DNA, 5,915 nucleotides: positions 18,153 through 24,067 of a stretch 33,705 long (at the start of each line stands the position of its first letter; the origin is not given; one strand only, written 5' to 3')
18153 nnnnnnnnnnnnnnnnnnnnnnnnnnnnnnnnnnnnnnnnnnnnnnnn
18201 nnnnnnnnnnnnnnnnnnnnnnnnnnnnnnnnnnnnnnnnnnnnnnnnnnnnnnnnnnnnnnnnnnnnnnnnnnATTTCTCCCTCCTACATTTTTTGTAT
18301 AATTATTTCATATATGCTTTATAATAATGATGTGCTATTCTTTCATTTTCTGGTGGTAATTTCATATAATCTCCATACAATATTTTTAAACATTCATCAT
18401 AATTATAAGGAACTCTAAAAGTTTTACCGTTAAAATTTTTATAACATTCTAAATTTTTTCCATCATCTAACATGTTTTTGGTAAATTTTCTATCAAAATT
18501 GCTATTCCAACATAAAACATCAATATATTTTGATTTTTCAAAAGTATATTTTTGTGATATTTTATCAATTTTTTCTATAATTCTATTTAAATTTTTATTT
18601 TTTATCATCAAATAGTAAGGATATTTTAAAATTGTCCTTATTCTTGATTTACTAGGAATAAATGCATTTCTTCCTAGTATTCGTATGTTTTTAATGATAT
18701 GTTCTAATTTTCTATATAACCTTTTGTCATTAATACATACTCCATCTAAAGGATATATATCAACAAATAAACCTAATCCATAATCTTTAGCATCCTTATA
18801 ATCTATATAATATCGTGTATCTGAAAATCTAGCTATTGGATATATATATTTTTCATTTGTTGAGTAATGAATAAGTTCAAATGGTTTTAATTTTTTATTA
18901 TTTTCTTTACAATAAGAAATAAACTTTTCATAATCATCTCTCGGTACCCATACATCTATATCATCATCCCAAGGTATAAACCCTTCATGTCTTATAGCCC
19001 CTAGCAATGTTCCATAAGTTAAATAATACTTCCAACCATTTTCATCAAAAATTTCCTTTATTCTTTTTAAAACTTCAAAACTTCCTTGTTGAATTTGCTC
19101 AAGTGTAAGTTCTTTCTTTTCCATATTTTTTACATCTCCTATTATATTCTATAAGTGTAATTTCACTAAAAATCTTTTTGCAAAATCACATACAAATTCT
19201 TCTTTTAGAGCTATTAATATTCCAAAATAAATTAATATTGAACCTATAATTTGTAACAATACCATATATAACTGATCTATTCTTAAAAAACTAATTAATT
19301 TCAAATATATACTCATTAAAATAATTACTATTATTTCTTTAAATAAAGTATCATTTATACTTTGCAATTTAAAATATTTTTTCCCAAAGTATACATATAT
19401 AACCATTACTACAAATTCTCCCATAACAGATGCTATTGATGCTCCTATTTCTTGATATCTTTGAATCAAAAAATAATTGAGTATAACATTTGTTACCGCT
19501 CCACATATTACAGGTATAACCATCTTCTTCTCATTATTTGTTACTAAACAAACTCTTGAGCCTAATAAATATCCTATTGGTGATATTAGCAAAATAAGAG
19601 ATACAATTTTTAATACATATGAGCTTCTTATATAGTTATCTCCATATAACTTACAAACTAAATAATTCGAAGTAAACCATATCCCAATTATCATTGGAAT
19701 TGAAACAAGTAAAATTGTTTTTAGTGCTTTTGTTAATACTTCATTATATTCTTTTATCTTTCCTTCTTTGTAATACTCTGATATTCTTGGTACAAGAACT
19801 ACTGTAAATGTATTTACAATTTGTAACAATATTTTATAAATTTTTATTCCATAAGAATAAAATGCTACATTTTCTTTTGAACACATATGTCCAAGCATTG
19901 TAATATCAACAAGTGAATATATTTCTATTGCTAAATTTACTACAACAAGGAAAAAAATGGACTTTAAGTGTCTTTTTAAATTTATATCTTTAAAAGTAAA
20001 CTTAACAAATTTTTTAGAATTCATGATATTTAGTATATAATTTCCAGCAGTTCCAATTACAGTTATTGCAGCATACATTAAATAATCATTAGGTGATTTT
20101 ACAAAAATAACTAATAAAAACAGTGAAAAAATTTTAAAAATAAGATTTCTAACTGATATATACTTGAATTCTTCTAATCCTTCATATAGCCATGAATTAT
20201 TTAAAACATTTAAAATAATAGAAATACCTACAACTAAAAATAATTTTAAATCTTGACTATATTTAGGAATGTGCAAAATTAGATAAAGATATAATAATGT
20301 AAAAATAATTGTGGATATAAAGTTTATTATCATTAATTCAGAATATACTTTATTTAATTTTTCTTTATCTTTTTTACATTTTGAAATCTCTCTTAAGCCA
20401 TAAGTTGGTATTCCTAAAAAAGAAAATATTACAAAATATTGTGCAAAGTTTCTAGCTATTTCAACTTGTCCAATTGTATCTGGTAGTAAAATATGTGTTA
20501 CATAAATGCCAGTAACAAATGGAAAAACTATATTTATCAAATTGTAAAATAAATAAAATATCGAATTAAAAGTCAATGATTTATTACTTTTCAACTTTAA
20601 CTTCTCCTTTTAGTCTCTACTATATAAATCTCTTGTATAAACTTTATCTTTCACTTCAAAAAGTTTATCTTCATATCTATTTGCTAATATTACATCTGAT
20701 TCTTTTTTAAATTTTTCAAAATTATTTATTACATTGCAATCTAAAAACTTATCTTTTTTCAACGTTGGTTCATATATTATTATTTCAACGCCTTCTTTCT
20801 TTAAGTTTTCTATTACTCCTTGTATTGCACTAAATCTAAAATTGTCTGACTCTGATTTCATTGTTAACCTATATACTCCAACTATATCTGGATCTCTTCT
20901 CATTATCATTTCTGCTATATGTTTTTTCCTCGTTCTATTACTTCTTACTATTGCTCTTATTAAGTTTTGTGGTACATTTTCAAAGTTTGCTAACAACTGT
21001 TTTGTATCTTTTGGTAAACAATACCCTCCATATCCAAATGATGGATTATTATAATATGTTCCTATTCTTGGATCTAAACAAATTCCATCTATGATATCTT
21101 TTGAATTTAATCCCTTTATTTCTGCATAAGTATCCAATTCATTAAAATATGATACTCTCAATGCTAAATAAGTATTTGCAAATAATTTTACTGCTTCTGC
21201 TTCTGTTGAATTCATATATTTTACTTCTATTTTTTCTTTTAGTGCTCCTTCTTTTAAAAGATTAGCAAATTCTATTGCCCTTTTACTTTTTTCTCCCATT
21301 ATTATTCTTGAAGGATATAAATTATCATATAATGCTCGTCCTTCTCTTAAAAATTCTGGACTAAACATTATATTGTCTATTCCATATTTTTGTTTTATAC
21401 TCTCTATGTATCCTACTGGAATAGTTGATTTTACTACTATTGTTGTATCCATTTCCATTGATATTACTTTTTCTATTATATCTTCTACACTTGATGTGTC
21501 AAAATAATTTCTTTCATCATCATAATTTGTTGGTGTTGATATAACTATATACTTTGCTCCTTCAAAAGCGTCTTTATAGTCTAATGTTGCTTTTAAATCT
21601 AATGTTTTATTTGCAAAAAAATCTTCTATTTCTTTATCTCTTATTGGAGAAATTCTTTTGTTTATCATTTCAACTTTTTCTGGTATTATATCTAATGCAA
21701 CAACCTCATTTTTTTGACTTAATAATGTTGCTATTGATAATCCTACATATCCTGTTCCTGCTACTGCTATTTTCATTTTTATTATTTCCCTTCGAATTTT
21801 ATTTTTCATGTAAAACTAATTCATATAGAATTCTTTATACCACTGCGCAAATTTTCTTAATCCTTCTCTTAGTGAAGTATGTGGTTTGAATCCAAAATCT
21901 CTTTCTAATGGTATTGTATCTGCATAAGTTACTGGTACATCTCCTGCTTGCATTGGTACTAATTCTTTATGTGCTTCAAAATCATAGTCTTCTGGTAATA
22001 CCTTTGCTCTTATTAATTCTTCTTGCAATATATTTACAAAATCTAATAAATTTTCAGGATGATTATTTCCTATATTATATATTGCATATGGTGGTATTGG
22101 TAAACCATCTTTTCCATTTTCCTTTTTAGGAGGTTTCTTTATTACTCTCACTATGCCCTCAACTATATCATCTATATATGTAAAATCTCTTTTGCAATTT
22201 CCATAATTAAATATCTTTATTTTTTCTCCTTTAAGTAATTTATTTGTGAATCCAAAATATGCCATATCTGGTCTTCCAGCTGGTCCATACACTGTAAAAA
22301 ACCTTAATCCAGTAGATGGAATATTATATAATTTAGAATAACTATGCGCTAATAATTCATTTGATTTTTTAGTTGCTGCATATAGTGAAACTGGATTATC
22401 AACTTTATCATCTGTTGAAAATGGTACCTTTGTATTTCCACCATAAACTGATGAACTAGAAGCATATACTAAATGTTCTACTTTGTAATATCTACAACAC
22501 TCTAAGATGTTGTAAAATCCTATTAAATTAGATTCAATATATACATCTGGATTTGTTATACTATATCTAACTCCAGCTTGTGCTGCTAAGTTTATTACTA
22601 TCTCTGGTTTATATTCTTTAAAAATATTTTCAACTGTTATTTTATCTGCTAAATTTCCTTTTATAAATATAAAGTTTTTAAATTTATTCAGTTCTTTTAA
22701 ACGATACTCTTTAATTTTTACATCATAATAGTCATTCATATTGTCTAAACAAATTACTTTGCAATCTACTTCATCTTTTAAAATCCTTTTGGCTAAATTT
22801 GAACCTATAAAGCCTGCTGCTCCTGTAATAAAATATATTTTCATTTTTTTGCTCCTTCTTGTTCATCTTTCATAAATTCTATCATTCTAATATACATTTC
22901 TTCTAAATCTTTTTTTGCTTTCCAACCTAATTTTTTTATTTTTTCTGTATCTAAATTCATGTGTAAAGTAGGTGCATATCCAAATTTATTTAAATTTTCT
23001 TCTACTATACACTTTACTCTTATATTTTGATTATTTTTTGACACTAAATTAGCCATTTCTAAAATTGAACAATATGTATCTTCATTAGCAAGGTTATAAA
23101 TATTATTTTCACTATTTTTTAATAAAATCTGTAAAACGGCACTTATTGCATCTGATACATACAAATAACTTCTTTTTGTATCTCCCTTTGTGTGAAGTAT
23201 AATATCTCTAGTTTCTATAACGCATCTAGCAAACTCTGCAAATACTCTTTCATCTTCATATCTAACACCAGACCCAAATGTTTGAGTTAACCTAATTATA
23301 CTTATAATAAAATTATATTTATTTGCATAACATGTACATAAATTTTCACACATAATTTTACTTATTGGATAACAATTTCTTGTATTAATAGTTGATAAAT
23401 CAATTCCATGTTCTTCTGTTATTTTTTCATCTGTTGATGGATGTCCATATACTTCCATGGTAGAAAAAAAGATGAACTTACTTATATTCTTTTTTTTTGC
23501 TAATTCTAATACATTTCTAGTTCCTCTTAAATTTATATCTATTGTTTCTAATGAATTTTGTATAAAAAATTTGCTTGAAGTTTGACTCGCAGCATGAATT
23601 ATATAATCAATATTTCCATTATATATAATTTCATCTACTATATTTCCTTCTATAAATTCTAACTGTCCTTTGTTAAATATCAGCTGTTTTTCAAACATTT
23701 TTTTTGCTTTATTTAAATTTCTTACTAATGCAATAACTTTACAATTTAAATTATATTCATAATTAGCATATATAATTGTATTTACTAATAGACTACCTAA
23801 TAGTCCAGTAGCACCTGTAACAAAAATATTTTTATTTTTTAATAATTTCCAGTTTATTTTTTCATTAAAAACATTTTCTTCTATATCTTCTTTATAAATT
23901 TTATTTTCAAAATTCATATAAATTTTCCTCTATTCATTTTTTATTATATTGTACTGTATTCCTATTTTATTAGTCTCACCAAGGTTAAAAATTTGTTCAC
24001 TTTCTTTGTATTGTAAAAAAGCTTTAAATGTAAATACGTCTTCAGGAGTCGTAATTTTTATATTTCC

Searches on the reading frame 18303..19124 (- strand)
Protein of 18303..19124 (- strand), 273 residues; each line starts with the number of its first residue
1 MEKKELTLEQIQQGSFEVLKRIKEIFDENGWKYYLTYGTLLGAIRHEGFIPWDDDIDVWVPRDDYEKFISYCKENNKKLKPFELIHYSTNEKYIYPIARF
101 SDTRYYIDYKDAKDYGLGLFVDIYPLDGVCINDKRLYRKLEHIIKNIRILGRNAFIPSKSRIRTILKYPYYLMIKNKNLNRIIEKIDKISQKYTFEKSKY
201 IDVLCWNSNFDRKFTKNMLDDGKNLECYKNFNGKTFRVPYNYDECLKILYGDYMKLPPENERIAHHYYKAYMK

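Call 22: search_protein_families(library=pfam, proteins=[window:18303-19124:-])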
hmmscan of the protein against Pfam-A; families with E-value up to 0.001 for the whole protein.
window:18303-19124:- (273 aa): 1 family
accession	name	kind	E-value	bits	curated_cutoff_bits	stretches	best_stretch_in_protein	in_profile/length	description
PF04991.19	LicD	-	2.1e-38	133.1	22.6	1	28-251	3-227/227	LicD family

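Call 69: search_protein_families(library=ncbifam, proteins=[window:18303-19124:-])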
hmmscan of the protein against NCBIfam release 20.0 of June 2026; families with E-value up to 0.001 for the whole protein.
window:18303-19124:- (273 aa): 1 family
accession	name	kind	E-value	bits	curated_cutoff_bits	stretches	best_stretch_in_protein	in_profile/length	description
NF045866.1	GGPL_Ptran_Mf1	equivalog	2.1e-25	90.2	225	1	12-266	2-234/240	diacylglycerol cholinephosphotransferase Mf1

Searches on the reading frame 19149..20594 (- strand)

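Call 22: search_protein_families(library=pfam, proteins=[window:19149-20594:-])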
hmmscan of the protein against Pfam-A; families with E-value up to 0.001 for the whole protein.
window:19149-20594:- (481 aa): 4 families
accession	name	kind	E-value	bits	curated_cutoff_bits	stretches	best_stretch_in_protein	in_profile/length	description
PF01943.22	Polysacc_synt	-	4.4e-31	108.8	28.2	1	10-274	4-273/274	Polysaccharide biosynthesis protein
PF03023.19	MurJ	-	2.2e-12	46.8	27.4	1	99-435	75-433/451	Lipid II flippase MurJ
PF01554.23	MatE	-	3.3e-11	43.6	24.9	1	217-375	3-161/161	MatE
PF13440.11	Polysacc_synt_3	-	7.9e-11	42.2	23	1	35-324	5-291/293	Polysaccharide biosynthesis protein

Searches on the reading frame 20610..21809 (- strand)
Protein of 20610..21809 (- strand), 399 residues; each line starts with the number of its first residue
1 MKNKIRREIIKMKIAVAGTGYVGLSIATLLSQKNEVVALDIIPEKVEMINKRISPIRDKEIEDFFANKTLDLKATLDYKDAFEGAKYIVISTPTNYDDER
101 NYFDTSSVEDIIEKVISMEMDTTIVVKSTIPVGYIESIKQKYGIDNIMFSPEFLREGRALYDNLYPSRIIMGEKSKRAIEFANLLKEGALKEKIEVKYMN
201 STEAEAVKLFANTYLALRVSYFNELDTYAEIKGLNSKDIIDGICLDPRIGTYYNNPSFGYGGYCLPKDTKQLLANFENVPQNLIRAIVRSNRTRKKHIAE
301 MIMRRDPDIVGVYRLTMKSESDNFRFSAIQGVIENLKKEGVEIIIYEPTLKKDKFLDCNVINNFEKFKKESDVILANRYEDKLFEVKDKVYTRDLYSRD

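Call 22: search_protein_families(library=pfam, proteins=[window:20610-21809:-])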
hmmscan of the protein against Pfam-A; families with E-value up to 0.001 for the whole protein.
window:20610-21809:- (399 aa): 4 families
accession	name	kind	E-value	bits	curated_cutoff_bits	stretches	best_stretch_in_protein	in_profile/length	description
PF03721.20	UDPG_MGDP_dh_N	-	1.4e-30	106.7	27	1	12-179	1-181/187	UDP-glucose/GDP-mannose dehydrogenase family, NAD binding domain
PF00984.24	UDPG_MGDP_dh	-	1.6e-26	92.7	25.4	1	203-292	2-93/94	UDP-glucose/GDP-mannose dehydrogenase family, central domain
PF03720.21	UDPG_MGDP_dh_C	-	4.2e-11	43.6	30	1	311-384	1-78/103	UDP-glucose/GDP-mannose dehydrogenase family, UDP binding domain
PF01210.29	NAD_Gly3P_dh_N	-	3.5e-05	24.2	23.1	1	13-95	1-80/158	NAD-dependent glycerol-3-phosphate dehydrogenase N-terminus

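Call 69: search_protein_families(library=ncbifam, proteins=[window:20610-21809:-])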
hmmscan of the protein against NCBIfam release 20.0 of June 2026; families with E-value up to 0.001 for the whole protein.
window:20610-21809:- (399 aa): 9 families
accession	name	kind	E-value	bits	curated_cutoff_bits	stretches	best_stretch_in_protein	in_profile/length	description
NF011631.0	PRK15057.1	equivalog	1.9e-171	570.5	757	1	12-399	1-388/388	UDP-glucose 6-dehydrogenase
TIGR03026.1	NDP-sugDHase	subfamily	6.5e-96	321.6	189.8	1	12-389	1-397/413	nucleotide sugar dehydrogenase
NF041297.1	UDPGDh_AglM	equivalog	4e-47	161.1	670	1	12-351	1-360/429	UDP-glucose 6-dehydrogenase AglM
NF047673.2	TeichurnBiosyTuaD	equivalog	1.8e-41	142.7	700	1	13-352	3-355/439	UDP-glucose 6-dehydrogenase TuaD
NF040825.1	UDPMaNacDH_Arch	equivalog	1e-31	110.2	750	1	12-351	1-352/418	UDP-N-acetyl-D-mannosamine dehydrogenase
NF008286.0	PRK11064.1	equivalog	1.1e-17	63.7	459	1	13-375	5-391/420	UDP-N-acetyl-D-mannosamine dehydrogenase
NF007034.0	PRK09496.2-1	subfamily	0.00045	19.2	344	1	12-52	1-41/445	Trk system potassium transporter TrkA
NF007031.0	PRK09496.1-2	equivalog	0.0006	19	289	0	12-52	1-42/458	Trk system potassium transporter TrkA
NF007039.0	PRK09496.3-2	equivalog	0.00062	18.7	293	1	12-52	1-42/446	Trk system potassium transporter TrkA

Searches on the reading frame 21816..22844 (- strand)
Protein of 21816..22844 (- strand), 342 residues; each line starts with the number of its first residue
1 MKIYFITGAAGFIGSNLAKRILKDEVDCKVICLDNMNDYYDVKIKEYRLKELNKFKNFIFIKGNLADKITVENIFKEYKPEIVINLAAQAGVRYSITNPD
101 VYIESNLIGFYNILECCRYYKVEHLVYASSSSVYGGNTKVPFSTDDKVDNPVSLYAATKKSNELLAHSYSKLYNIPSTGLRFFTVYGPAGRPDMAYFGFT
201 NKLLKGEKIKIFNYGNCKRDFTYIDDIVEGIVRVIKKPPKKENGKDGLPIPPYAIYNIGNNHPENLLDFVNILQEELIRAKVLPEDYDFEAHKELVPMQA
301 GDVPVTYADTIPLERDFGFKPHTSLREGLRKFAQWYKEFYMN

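Call 10: search_protein_families(library=pfam, proteins=[window:21816-22844:-])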
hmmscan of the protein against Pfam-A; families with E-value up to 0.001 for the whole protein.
window:21816-22844:- (342 aa): 6 families
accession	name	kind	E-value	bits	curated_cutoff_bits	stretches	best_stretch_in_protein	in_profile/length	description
PF01370.27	Epimerase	-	2.1e-56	191.5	20.9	1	5-259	2-240/240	NAD dependent epimerase/dehydratase family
PF16363.11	GDP_Man_Dehyd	-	1.2e-50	173.3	27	1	5-331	1-331/332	GDP-mannose 4,6 dehydratase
PF01073.25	3Beta_HSD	-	1.1e-18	67.7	22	1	6-237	2-231/280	3-beta hydroxysteroid dehydrogenase/isomerase family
PF02719.21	Polysacc_synt_2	-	6.8e-18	65.3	20.2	1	5-173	2-156/293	Polysaccharide biosynthesis protein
PF04321.23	RmlD_sub_bind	-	9.3e-18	64.7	27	1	5-244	4-206/287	RmlD substrate binding domain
PF07993.18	NAD_binding_4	-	1e-08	35.1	20.1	1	6-186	1-208/258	Male sterility protein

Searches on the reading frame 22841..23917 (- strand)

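Call 10: search_protein_families(library=pfam, proteins=[window:22841-23917:-])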
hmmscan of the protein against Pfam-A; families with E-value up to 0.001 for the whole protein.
window:22841-23917:- (358 aa): 8 families
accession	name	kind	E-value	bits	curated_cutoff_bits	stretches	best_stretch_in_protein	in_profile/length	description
PF01370.27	Epimerase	-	8.8e-42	143.6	20.9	1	31-277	1-240/240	NAD dependent epimerase/dehydratase family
PF16363.11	GDP_Man_Dehyd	-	9.2e-33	114.5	27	1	32-345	1-332/332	GDP-mannose 4,6 dehydratase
PF07993.18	NAD_binding_4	-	4.5e-16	59.2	20.1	1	33-215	1-209/258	Male sterility protein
PF01073.25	3Beta_HSD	-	9.9e-16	58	22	1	33-256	2-220/280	3-beta hydroxysteroid dehydrogenase/isomerase family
PF02719.21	Polysacc_synt_2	-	1.8e-12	47.5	20.2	1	31-153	1-128/293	Polysaccharide biosynthesis protein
PF04321.23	RmlD_sub_bind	-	2.4e-09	37.1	27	1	30-337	2-273/287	RmlD substrate binding domain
PF05368.20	NmrA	-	2.1e-07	31.3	27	1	28-173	2-135/298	NmrA-like family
PF13460.12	NAD_binding_10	-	3.7e-06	27.4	27.2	1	35-159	1-104/184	NAD(P)H-binding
